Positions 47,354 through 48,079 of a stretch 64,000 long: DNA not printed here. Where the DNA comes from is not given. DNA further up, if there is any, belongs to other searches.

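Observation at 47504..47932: Stand-alone bacterial SET-domain protein (142 aa)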

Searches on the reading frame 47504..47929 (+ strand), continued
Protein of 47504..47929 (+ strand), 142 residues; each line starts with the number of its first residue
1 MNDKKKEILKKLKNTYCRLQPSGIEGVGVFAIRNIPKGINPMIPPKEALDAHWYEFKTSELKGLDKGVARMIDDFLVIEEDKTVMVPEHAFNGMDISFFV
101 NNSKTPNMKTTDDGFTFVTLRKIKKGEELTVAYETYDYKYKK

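Call 18: find_related_loci(query=A1, collection=genome_contigs, flank=5000)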
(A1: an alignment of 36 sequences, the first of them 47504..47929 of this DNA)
Query A1 (142 aa) in genome_contigs; peptide patterns used: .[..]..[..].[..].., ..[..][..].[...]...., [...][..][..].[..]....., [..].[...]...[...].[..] (x = any residue, [..] = any of these).
599 stretches matched a pattern (row limit reached: there are more); 396 encode a relative of the query (tblastn E <= 1e-3); the best 80 are kept; 80 distinct loci.
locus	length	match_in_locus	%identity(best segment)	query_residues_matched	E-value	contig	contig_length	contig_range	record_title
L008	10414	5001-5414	65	1-142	1e-58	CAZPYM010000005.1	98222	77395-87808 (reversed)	MAG TPA_asm: uncultured Gammaproteobacteria bacterium isolate SRP178699_co1_170 genome assembly, contig: NODE_129_length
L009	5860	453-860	67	4-142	3e-58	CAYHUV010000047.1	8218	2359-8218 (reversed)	MAG TPA_asm: Candidatus Woesearchaeota archaeon isolate ERP119705_co15_602 genome assembly, contig: NODE_10710_length_82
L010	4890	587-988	66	5-141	3e-58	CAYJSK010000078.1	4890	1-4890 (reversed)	MAG TPA_asm: Candidatus Woesearchaeota archaeon isolate ERP125453_co1_324 genome assembly, contig: NODE_23520_length_489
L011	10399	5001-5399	63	5-141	1e-54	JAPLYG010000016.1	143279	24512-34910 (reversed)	MAG: Candidatus Parcubacteria bacterium isolate LacPavin_0920_SED5_MAG_38_14 LacPavin_0920_SED5_scaffold_318102, whole g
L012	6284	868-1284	60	1-142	6e-54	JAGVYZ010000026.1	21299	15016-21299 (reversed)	Candidatus Woesearchaeota archaeon isolate RIFOXYB1_FULL_29_12 rifoxyb1_full_scaffold_839, whole genome shotgun sequence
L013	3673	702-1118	60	1-142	2e-53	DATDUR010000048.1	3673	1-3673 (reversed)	MAG TPA_asm: Patescibacteria group bacterium isolate SMAG_U8063 k141_184226, whole genome shotgun sequence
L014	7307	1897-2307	61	1-142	1e-52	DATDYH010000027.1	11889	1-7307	MAG TPA_asm: Candidatus Nanoarchaeia archaeon isolate SMAG_U8160 k141_1461904, whole genome shotgun sequence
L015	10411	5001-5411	60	1-140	2e-52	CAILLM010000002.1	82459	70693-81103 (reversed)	Candidatus Staskawiczbacteria bacterium isolate AlinenLipids_bin-6305 genome assembly, contig: bin-6305:02/11, whole gen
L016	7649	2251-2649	63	5-141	2e-52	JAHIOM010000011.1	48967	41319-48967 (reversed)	MAG: Patescibacteria group bacterium isolate KR13_S3.mb.134 KR13_S3.mb.134_k141_186582, whole genome shotgun sequence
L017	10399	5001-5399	61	5-141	7e-52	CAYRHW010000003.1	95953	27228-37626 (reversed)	MAG TPA_asm: uncultured Candidatus Saccharibacteria bacterium isolate SRP178699_co1_611 genome assembly, contig: NODE_14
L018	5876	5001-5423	59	1-141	6e-52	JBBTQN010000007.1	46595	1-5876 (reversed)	MAG: Patescibacteria group bacterium isolate H43-bin053_1 H43_bin053_1_000000000007, whole genome shotgun sequence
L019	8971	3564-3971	59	3-141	1e-51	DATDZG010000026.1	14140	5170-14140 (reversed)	MAG TPA_asm: Candidatus Nanoarchaeia archaeon isolate SMAG_U8186 k141_879175, whole genome shotgun sequence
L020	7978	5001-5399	61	5-140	1e-51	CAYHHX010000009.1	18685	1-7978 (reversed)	MAG TPA_asm: uncultured Candidatus Saccharibacteria bacterium isolate ERP119705_co13_61 genome assembly, contig: NODE_37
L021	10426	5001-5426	61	1-141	2e-51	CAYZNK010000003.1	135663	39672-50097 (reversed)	MAG TPA_asm: uncultured Candidatus Saccharibacteria bacterium isolate SRP192927_co10_109 genome assembly, contig: NODE_2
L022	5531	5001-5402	61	1-137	5e-51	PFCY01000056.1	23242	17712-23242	MAG: Candidatus Pacearchaeota archaeon CG10_big_fil_rev_8_21_14_0_10_32_14 CG10_8_21_14_0.10_scaffold_3974_c, whole geno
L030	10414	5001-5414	57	5-141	7e-48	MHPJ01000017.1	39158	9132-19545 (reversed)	MAG: Candidatus Staskawiczbacteria bacterium RIFOXYB1_FULL_37_44 rifoxyb1_full_scaffold_585, whole genome shotgun sequen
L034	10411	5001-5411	57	1-140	3e-48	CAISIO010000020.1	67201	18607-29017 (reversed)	MAG: Candidatus Staskawiczbacteria bacterium isolate MJ-time_bin-6037 genome assembly, contig: bin-6037:20/45, whole gen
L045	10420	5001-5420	49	1-141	9e-44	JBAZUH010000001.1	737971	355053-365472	MAG: Candidatus Staskawiczbacteria bacterium isolate SO_2017_GW1_222 NODE_53_length_737971_cov_21.817232_OW334_2017, who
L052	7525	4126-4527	51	4-139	5e-40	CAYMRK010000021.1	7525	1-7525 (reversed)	MAG TPA_asm: uncultured Candidatus Saccharibacteria bacterium isolate SRP093185_co1_157 genome assembly, contig: NODE_73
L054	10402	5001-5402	51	5-141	2e-38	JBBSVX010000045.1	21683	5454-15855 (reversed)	MAG: archaeon isolate H43-bin240_1 H43_bin240_1_000000000045, whole genome shotgun sequence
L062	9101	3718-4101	46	5-137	2e-31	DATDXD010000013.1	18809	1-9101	MAG TPA_asm: Candidatus Paceibacterota bacterium isolate SMAG_U8129 k141_372567, whole genome shotgun sequence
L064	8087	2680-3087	61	1-141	2e-49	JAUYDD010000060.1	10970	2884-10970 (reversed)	MAG: Nanoarchaeota archaeon isolate C20_maxbin.123 C20_k141_62550, whole genome shotgun sequence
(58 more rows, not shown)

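Call 19: predict_structure(alignment_id=A1)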
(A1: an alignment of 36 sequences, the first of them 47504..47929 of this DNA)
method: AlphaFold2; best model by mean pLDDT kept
length: 142 residues; sequences in the alignment: 36
mean_pLDDT: 88.3   pTM: 0.79
mean pLDDT of the five models: 88.3, 87.8, 82.1, 68.6, 62.3
residues with pLDDT >= 90: 86; 70-90: 43; 50-70: 13; < 50: 0
segments of 3 or more residues with pLDDT < 50: none
pLDDT, mean of each block of 10 residues (from residue 1): 90 90 92 93 70 92 92 91 92 71 93 87 96 88 82
secondary structure, 60 per line:
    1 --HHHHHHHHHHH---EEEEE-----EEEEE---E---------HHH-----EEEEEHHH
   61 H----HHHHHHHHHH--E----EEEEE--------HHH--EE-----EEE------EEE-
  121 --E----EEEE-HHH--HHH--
elements in order: H3-13 E17-21 E27-31 E53-57 H58-61 H66-75 E83-87 E108-110 E117-119 E128-131

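Call 24: fold_search(model_id=the predicted structure, library=pdb)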
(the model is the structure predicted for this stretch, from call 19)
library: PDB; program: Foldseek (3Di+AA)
matches with E <= 10: 523; with E <= 0.001: 189
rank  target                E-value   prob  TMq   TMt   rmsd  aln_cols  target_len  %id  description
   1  5h6z_B                3.5e-07  1.00  0.43  0.50  11.7       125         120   19  Crystal structure of Set7, a novel histone methyltransferase in Schizossacharomyces pombe (released 2017-11-22)
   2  5h6z_A                4.5e-07  1.00  0.42  0.48  12.2       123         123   20  Crystal structure of Set7, a novel histone methyltransferase in Schizossacharomyces pombe (released 2017-11-22)
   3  6u9n_B                1.6e-06  1.00  0.42  0.41  12.9       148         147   22  MLL1 SET N3861I/Q3867L bound to inhibitor 14 (TC-5139) (released 2020-07-01)
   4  6u9m_A                1.7e-06  1.00  0.44  0.42  12.9       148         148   22  MLL1 SET N3861I/Q3867L bound to inhibitor 16 (TC-5109) (released 2020-07-01)
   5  6u9n_A                2.1e-06  1.00  0.42  0.41  13.0       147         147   22  MLL1 SET N3861I/Q3867L bound to inhibitor 14 (TC-5139) (released 2020-07-01)
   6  7w6l_E                2.3e-06  1.00  0.42  0.40  13.3       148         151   18  The crystal structure of MLL3-RBBP5-ASH2L in complex with H3K4me0 peptide (released 2022-09-07)
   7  6u9k_B                3.2e-06  1.00  0.39  0.38  12.9       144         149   22  MLL1 SET N3861I/Q3867L bound to inhibitor 18 (TC-5153) (released 2020-07-01)
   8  3kma_A                3.4e-06  1.00  0.41  0.55  11.1       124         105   19  Crystal Structure of vSET under Condition A (released 2010-11-10)
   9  5f5e                  3.4e-06  1.00  0.42  0.40  12.4       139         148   24  The Crystal Structure of MLL1 SET domain with N3816I/Q3867L mutation (released 2016-02-24)
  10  5f6l_A                6.4e-06  1.00  0.41  0.38  12.4       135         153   23  The crystal structure of MLL1 (N3861I/Q3867L) in complex with RbBP5 and Ash2L (released 2016-02-24)
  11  4z4p                  6.4e-06  1.00  0.42  0.37  12.6       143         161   17  Structure of the MLL4 SET Domain (released 2015-09-09)
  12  2w5z_A                6.4e-06  1.00  0.40  0.31  12.3       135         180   23  Ternary Complex of the Mixed Lineage Leukaemia (MLL1) SET Domain with the cofactor product S-Adenosylhomocysteine and  (released 2009-02-10)
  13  7u5v_A                6.8e-06  1.00  0.44  0.50  11.9       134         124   22  Crystal structure of the Mixed Lineage Leukaemia (MLL1) SET Domain with the cofactor product S-Adenosylhomocysteine an (released 2023-09-27)
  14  6u9k_A                6.8e-06  1.00  0.42  0.40  11.8       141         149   23  MLL1 SET N3861I/Q3867L bound to inhibitor 18 (TC-5153) (released 2020-07-01)
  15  5f59                  6.8e-06  1.00  0.42  0.40  12.5       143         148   17  The crystal structure of MLL3 SET domain (released 2016-02-24)
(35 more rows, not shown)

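Call 25: fold_search(model_id=the predicted structure, library=viral)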
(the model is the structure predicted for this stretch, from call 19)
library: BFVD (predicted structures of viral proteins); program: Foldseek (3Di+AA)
matches with E <= 10: 220; with E <= 0.001: 26
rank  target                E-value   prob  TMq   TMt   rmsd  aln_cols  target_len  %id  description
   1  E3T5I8                1.5e-08  1.00  0.45  0.39  10.7       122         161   28  SET domain-containing protein [Cafeteria roenbergensis virus (strain BV-PW1)]
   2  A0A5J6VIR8            2.5e-08  1.00  0.44  0.36  13.3       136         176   26  SET domain protein [Megaviridae environmental sample]
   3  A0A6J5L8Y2            4.5e-07  1.00  0.44  0.49  12.6       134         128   22  SET domain containing protein [uncultured Caudovirales phage]
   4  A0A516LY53            2.8e-06  1.00  0.47  0.48  11.2       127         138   21  (no name in the UniProt tables at hand)
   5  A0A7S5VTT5            6.4e-06  1.00  0.40  0.42  13.0       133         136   22  (no name in the UniProt tables at hand)
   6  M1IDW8                9.3e-06  1.00  0.42  0.51  11.5       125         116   17  (no name in the UniProt tables at hand)
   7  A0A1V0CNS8            1.6e-05  1.00  0.40  0.33  11.6       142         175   15  (no name in the UniProt tables at hand)
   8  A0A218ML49            1.9e-05  1.00  0.43  0.07   9.5       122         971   22  SET domain-containing protein [uncultured virus]
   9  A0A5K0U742            2.1e-05  1.00  0.44  0.27  12.3       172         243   18  SET domain-containing protein-lysine N-methyltransferase [Yasminevirus sp. GU-2018]
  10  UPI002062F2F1         3.5e-05  1.00  0.38  0.53  11.7       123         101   21  (no name look-up for this kind of identifier)
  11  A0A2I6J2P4            4.5e-05  1.00  0.47  0.42  11.8       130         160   20  (no name in the UniProt tables at hand)
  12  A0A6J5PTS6            5.1e-05  1.00  0.39  0.22  10.4       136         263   19  SET domain containing protein [uncultured Caudovirales phage]
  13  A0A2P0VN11            5.1e-05  1.00  0.45  0.31  14.0       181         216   17  SET domain-containing protein [Tetraselmis virus 1]
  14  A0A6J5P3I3            5.8e-05  1.00  0.43  0.38  13.8       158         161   20  SET domain containing protein [uncultured Caudovirales phage]
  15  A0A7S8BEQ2            6.2e-05  1.00  0.45  0.42  12.4       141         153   17  SET domain-containing protein [Medusavirus stheno T3]
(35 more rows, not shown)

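Call 26: search_solved_structures(query=A1, max_evalue=0.01, show_alignments=4)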
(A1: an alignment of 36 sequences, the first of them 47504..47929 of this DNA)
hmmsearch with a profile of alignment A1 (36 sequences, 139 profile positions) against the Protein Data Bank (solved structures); distinct sequences matched with E-value up to 0.01: 9.
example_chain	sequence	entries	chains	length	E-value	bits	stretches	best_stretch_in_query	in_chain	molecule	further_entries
5f59_A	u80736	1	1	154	3.1e-05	27.1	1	17-131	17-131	Histone-lysine N-methyltransferase 2C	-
5f6k_C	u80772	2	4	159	3.4e-05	27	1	16-131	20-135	Histone-lysine N-methyltransferase 2C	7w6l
6kiw_K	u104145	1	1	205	7.4e-05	25.9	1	16-131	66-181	Histone-lysine N-methyltransferase 2C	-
4z4p_A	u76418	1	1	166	0.00022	24.4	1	17-131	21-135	Histone-lysine N-methyltransferase 2D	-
5h6z_A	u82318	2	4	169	0.0012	22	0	91-132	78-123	SET domain-containing protein 7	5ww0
7w67_C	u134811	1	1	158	0.0063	19.7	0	88-131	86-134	Histone-lysine N-methyltransferase 2A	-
7w6a_C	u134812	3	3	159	0.0064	19.7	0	88-131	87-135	Histone-lysine N-methyltransferase 2A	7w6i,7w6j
5f5e_A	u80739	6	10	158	0.0064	19.6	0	94-131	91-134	Histone-lysine N-methyltransferase 2A | Histone-lysine N-methyltransferase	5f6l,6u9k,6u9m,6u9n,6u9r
2w5y_A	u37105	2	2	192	0.0088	19.2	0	75-131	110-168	HISTONE-LYSINE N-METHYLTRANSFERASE HRX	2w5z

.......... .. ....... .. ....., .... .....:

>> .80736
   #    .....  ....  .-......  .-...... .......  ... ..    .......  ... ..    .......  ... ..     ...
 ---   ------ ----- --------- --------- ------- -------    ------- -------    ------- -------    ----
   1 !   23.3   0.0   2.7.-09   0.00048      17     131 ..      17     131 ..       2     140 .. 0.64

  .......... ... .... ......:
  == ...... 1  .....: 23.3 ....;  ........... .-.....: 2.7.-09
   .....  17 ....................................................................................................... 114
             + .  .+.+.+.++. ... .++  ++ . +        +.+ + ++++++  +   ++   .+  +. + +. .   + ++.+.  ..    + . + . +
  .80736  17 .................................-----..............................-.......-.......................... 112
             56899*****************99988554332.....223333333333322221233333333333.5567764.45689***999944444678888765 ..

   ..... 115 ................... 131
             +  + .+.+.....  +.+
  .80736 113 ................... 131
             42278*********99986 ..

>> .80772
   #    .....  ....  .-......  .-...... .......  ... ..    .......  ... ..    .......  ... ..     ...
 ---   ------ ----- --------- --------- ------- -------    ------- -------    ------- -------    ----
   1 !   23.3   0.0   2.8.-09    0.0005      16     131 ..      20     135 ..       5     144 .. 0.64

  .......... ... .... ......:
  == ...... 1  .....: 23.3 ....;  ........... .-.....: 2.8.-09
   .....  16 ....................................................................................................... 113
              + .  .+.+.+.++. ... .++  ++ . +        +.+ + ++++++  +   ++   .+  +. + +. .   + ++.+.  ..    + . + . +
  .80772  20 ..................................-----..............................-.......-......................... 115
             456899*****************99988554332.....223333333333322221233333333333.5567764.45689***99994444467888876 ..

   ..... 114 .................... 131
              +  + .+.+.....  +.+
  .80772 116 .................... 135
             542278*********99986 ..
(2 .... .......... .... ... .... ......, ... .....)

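Call 27: search_protein_representatives(alignment_id=A1)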
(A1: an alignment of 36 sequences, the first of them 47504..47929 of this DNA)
Query: 36 sequences, 139 profile positions. Proteins with E-value up to 0.001 (for the whole library): 2318; up to 1e-10: 751; up to 1e-30: 62. The best 150 are listed.
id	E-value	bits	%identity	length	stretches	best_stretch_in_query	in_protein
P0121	1.7e-59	215.9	-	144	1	1-138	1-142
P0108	2.3e-59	215.5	-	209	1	3-139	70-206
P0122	5.0e-54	198.2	-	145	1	3-138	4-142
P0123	2.7e-49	182.9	-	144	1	3-135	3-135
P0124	2.3e-47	176.6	-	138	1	3-121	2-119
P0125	3.1e-45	169.7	-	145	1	5-138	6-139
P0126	4.7e-45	169.2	-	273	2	3-138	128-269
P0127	1.1e-43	164.8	-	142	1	3-138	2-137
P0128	1.7e-42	160.9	-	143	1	3-138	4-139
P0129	7.3e-41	155.6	-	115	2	68-138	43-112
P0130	1.8e-40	154.3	-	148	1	4-135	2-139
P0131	1.0e-39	151.9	-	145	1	1-134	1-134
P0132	1.9e-39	151.0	-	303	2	3-134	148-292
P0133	2.9e-39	150.4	-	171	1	6-135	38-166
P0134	9.5e-39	148.7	-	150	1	4-139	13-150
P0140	1.6e-37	144.8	-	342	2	3-138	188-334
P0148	2.6e-35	137.6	-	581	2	3-131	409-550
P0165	7.3e-33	129.7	-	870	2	6-131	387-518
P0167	1.4e-32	128.7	-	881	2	7-131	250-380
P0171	3.8e-32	127.3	-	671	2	4-130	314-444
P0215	3.8e-28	114.4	-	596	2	5-130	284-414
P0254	5.4e-26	107.4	-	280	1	15-135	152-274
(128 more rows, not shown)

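Call 28: search_protein_families(library=pfam, proteins=[P0148, P0165, P0167, P0171, P0215, P0126, P0132, P0140, P0108, P0254], max_evalue=0.01)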
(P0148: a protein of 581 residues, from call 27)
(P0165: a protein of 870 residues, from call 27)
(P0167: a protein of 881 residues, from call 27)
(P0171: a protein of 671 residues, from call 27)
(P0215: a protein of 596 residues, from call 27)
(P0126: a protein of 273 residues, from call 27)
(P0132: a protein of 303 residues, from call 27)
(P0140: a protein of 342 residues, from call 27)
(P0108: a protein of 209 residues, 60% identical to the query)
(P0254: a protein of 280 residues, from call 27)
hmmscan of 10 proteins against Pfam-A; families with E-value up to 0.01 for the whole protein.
P0148 (581 aa): 1 family
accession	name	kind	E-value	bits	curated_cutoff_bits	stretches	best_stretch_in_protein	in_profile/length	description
PF00856.33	SET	-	0.002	19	22.4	0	142-259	1-102/105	SET domain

P0165 (870 aa): 1 family
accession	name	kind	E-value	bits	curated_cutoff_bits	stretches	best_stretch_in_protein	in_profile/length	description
PF00856.33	SET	-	2.2e-05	25.2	22.4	0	261-368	2-101/105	SET domain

P0167 (881 aa): 1 family
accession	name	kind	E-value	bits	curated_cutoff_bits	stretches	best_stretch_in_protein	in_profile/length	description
PF00856.33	SET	-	2.8e-07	31.4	22.4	1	269-379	1-104/105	SET domain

P0171 (671 aa): 1 family
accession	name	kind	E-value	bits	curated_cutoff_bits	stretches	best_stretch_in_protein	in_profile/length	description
PF00856.33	SET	-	7.1e-16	59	22.4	1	336-444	1-104/105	SET domain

P0215 (596 aa): 1 family
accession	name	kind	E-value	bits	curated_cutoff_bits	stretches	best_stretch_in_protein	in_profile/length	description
PF00856.33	SET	-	6e-14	52.8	22.4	1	305-414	1-104/105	SET domain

P0126 (273 aa): 1 family
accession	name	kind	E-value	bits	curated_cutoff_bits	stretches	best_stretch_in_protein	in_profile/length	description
PF00856.33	SET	-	1.3e-09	38.8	22.4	1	151-261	1-104/105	SET domain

P0132 (303 aa): 1 family
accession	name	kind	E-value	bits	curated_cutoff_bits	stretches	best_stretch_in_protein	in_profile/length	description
PF00856.33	SET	-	2e-11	44.6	22.4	1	119-288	4-104/105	SET domain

P0140 (342 aa): 1 family
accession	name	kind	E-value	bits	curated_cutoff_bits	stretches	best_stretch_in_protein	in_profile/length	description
PF00856.33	SET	-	2.6e-14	54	22.4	1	214-326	1-104/105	SET domain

P0108 (209 aa): 1 family
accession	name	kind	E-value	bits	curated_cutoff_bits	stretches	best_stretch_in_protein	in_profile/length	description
PF00856.33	SET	-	3.6e-07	31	22.4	1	93-197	1-104/105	SET domain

P0254 (280 aa): 1 family
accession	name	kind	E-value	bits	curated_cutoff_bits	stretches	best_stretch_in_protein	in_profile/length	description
PF00856.33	SET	-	7.3e-11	42.9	22.4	1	163-269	1-104/105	SET domain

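Call 32: search_protein_families(library=ncbifam, proteins=[L006:5440-6792:+, L015:5424-6770:+, L064:1137-2486:+, L054:3565-4941:+, L062:2358-3686:+], max_evalue=0.00001)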
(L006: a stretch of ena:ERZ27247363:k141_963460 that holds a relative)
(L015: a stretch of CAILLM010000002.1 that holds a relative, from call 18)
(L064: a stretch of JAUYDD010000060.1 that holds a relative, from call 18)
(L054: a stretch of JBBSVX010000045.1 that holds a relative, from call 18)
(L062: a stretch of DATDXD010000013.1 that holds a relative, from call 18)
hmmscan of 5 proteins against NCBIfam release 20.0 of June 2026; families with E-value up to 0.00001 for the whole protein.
L006:5440-6792:+ (451 aa): 1 family
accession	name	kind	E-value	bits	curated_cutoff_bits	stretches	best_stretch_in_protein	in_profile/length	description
TIGR00877.1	purD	equivalog_domain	7.2e-31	107.4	288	1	98-435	82-421/425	phosphoribosylamine--glycine ligase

L015:5424-6770:+ (449 aa): 1 family
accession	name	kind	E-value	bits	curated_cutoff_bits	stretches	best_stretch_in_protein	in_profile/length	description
TIGR00877.1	purD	equivalog_domain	7.2e-29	100.8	288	1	95-433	81-421/425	phosphoribosylamine--glycine ligase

L064:1137-2486:+ (450 aa): 1 family
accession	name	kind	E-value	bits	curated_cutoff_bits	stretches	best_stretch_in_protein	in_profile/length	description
TIGR00877.1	purD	equivalog_domain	1.7e-32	112.8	288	1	94-434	80-422/425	phosphoribosylamine--glycine ligase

L054:3565-4941:+ (459 aa): 1 family
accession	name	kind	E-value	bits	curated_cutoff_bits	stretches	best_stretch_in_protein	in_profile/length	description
TIGR00877.1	purD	equivalog_domain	7.6e-30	104.1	288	1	101-442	81-424/425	phosphoribosylamine--glycine ligase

L062:2358-3686:+ (443 aa): 1 family
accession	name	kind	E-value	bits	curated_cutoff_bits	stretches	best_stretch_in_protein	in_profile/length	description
TIGR00877.1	purD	equivalog_domain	1.9e-28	99.5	288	1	91-429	82-422/425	phosphoribosylamine--glycine ligase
